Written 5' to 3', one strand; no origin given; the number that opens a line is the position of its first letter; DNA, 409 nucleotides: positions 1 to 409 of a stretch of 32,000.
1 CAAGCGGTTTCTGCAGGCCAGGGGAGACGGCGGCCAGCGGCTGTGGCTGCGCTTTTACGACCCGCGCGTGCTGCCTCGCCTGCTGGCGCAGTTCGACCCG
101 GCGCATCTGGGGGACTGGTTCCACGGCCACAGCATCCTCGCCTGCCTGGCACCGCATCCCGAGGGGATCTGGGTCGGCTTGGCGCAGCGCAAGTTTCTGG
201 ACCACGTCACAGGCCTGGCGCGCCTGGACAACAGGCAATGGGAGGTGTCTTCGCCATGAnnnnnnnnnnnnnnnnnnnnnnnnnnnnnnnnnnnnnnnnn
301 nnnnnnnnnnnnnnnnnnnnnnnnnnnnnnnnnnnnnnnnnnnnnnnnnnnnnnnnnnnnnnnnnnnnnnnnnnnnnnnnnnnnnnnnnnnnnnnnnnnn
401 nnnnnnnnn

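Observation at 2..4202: T6SS cargo-effector module: DUF4123 adaptor, coupled small ORF, VRR-Nuc-like nuclease toxin, duplicated immunity genes, extra ORF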

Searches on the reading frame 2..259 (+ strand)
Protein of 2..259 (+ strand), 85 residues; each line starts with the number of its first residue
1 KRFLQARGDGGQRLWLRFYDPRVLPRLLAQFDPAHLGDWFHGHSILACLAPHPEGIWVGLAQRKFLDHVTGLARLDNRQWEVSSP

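Call 5: search_protein_families(library=pfam, proteins=[window:2-259:+], max_evalue=1)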
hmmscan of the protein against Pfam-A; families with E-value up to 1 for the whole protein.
window:2-259:+ (85 aa): 1 family
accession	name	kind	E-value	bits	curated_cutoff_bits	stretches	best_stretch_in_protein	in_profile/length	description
PF13503.11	DUF4123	-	2.1e-08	34.8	25.8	1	2-36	83-117/119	Domain of unknown function (DUF4123)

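Call 6: search_protein_families(library=ncbifam, proteins=[window:2-259:+], max_evalue=1)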
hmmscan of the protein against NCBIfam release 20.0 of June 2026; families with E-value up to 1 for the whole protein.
window:2-259:+ (85 aa): 1 family
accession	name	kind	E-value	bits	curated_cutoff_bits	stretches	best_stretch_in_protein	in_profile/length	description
NF053803.1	Tla1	equivalog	0.0029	17.3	200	1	2-35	107-140/245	toxin Tle1 chaperone Tla1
